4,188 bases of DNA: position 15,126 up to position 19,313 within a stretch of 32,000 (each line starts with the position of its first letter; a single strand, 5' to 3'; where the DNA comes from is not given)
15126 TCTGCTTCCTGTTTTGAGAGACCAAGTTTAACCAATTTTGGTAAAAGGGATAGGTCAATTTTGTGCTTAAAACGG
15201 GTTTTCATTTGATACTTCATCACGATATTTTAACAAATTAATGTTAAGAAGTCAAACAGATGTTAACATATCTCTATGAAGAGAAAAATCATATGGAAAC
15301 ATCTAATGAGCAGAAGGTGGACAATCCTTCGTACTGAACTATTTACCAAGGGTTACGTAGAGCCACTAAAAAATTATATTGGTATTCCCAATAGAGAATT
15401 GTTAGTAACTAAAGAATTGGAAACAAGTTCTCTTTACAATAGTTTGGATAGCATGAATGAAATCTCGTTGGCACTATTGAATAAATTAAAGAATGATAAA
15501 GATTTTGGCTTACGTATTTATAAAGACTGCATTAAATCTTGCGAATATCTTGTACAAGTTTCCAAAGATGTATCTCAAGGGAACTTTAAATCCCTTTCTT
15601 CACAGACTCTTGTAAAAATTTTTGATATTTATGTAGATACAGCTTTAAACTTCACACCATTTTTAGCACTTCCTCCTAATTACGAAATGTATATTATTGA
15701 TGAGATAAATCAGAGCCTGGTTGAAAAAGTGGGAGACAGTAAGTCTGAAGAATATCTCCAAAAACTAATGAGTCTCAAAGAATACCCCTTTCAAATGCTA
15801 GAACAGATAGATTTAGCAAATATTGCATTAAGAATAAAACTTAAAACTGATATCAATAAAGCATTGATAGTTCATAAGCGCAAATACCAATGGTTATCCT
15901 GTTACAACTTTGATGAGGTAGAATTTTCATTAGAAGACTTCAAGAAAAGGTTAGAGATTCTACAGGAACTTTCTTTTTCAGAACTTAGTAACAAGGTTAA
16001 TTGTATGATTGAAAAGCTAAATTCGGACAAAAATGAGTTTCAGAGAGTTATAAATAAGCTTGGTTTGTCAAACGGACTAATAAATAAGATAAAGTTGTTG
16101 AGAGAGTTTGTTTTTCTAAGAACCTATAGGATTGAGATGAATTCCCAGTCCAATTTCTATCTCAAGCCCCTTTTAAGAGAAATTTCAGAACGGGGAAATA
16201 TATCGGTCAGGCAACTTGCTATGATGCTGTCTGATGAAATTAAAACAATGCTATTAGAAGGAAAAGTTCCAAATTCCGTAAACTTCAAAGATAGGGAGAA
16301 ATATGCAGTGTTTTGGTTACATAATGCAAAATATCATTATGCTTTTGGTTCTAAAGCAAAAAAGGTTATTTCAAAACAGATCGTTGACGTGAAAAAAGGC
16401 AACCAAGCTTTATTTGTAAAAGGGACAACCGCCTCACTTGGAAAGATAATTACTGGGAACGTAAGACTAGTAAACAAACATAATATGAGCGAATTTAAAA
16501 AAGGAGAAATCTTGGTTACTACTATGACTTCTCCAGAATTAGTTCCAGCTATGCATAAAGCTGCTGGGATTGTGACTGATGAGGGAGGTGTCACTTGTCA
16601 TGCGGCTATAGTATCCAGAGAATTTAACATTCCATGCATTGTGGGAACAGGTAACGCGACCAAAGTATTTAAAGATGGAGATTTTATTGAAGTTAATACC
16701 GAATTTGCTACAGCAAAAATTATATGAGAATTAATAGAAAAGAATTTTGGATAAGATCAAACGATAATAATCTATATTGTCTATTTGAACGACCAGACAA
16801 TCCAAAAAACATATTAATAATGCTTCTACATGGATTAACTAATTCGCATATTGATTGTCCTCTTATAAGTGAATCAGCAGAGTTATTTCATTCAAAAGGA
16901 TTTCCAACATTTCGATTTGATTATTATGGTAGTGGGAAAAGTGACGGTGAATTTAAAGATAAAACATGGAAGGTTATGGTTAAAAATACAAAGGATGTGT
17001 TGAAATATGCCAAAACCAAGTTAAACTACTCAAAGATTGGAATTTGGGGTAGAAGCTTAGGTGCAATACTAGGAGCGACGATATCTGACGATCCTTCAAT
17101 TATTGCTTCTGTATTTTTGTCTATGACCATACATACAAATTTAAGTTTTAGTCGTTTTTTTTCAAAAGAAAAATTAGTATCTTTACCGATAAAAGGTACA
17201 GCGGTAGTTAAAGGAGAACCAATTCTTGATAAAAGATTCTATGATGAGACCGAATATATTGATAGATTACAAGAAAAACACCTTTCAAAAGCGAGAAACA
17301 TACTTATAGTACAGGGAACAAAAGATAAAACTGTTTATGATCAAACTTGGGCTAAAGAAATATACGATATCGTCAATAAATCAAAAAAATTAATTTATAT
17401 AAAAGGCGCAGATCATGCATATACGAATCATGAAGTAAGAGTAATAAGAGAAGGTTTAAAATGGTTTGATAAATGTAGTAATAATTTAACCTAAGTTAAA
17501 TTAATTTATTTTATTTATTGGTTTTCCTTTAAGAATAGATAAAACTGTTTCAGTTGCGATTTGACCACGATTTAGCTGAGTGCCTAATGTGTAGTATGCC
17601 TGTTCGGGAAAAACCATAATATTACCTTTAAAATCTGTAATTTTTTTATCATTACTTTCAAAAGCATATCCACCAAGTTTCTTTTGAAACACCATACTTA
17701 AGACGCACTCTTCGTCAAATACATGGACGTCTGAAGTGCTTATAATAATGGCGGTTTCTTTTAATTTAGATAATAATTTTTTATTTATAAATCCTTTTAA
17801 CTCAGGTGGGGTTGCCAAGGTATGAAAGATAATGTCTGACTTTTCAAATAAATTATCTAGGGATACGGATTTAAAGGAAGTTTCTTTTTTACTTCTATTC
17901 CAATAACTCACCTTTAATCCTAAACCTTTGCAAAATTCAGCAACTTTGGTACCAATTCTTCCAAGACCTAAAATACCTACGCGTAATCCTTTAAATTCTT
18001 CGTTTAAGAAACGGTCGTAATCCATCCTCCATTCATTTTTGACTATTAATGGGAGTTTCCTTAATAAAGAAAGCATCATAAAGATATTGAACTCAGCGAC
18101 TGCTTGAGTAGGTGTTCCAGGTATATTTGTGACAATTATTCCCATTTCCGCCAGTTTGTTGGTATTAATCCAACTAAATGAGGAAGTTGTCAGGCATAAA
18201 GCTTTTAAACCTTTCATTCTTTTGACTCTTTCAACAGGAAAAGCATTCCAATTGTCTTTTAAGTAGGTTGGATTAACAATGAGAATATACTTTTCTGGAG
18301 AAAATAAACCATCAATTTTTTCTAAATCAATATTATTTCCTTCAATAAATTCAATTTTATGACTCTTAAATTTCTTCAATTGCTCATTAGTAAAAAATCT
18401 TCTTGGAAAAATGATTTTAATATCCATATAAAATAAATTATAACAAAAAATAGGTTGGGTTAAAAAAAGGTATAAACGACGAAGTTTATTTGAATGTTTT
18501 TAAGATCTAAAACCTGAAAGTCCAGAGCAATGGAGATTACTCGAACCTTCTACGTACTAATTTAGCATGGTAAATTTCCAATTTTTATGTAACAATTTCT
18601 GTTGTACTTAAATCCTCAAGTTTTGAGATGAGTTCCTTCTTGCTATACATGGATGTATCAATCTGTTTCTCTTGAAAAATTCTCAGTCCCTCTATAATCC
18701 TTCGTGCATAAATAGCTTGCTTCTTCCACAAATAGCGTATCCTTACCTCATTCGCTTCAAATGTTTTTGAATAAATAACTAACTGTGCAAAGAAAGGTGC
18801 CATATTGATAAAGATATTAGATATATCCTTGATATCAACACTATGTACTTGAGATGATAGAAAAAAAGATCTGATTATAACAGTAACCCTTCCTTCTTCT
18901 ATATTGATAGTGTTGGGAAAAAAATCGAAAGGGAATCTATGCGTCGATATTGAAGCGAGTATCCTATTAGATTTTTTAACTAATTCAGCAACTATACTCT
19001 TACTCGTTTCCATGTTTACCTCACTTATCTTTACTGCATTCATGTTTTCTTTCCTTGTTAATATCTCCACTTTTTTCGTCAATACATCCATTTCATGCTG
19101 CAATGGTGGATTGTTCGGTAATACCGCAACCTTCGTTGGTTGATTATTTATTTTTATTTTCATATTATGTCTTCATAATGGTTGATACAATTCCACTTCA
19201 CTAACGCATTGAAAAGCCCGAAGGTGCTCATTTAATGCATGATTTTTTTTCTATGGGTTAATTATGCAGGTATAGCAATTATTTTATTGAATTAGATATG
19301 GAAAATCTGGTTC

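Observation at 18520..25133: Same-orientation 57-nt repeat family marking the 3' ends of successive genes in the tRNA-Tyr-proximal island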

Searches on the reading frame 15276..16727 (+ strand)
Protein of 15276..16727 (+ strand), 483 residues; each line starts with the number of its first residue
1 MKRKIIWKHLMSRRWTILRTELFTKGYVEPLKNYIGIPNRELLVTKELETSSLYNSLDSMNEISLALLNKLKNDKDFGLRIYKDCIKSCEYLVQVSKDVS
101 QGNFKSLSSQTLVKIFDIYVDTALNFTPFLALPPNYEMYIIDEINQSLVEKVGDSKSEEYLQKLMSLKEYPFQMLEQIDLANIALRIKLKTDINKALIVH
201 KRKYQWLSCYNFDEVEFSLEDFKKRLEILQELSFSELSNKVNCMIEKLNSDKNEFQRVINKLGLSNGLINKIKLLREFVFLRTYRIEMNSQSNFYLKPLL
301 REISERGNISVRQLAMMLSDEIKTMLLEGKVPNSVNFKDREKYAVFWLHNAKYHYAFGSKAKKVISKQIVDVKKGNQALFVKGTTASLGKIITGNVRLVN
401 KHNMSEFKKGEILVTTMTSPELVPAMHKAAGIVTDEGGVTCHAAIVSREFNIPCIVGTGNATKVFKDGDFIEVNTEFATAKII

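Call 7: search_protein_families(library=pfam, proteins=[window:15276-16727:+], max_evalue=0.01)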
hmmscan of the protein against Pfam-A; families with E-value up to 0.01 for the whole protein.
window:15276-16727:+ (483 aa): 1 family
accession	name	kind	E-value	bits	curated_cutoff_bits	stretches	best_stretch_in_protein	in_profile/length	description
PF00391.29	PEP-utilizers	-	3e-27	94.4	23.1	1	407-474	1-68/72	PEP-utilising enzyme, mobile domain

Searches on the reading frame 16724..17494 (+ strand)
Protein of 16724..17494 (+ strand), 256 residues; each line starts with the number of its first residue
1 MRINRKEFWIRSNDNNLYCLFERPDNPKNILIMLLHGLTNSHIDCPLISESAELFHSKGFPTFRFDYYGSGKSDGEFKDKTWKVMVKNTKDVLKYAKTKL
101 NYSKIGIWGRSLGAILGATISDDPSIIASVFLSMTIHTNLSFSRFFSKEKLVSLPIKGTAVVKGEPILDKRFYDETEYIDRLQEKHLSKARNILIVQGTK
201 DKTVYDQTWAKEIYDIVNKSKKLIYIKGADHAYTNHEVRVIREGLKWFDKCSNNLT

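Call 7: search_protein_families(library=pfam, proteins=[window:16724-17494:+], max_evalue=0.01)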
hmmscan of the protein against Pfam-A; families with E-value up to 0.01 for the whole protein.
window:16724-17494:+ (256 aa): 6 families
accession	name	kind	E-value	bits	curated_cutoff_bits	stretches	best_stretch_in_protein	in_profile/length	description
PF12146.15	Hydrolase_4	-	2.4e-11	43.8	27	1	31-125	6-98/239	Serine aminopeptidase, S33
PF00561.26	Abhydrolase_1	-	5.6e-09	36.5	25.8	1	31-144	2-111/245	alpha/beta hydrolase fold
PF00326.27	Peptidase_S9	-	2.9e-08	33.9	22.6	1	51-253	6-211/213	Prolyl oligopeptidase family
PF20408.4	Abhydrolase_11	-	6.3e-06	26.5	27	0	181-235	117-169/193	Alpha/beta hydrolase domain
PF05057.20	DUF676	-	0.004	17.1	20.3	1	30-116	6-91/217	Putative serine esterase (DUF676)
PF02129.25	Peptidase_S15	-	0.0041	17.3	23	0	55-215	47-215/262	X-Pro dipeptidyl-peptidase (S15 family)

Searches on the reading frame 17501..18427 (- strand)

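Call 6: search_protein_families(library=pfam, proteins=[window:17501-18427:-], max_evalue=0.01)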
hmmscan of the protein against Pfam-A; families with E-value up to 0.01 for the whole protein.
window:17501-18427:- (308 aa): 3 families
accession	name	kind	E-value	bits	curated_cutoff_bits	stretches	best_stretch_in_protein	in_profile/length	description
PF02826.25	2-Hacid_dh_C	-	8.4e-28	97.4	25.1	1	116-256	2-151/178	D-isomer specific 2-hydroxyacid dehydrogenase, NAD binding domain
PF00389.36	2-Hacid_dh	-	3.2e-09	37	24.6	1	68-306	56-132/134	D-isomer specific 2-hydroxyacid dehydrogenase, catalytic domain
PF03446.21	NAD_binding_2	-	4.3e-06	27.3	21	1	149-240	1-101/161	NAD binding domain of 6-phosphogluconate dehydrogenase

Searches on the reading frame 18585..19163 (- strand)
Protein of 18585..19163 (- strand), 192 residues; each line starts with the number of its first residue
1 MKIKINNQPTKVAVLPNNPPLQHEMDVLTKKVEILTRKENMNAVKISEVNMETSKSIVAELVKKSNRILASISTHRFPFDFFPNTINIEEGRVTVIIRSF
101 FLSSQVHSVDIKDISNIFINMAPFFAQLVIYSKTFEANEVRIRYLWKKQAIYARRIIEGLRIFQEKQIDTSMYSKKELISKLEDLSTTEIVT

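Call 6: search_protein_families(library=pfam, proteins=[window:18585-19163:-], max_evalue=0.01)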
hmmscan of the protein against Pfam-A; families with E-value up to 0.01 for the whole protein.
window:18585-19163:- (192 aa): 0 families

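Call 51: search_protein_families(library=ncbifam, proteins=[window:18585-19163:-], max_evalue=0.01)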
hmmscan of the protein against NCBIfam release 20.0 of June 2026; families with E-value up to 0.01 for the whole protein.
window:18585-19163:- (192 aa): 0 families

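Call 52: search_protein_families(library=phrogs, proteins=[window:18585-19163:-], max_evalue=0.01)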
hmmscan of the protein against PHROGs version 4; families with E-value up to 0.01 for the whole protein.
window:18585-19163:- (192 aa): 0 families
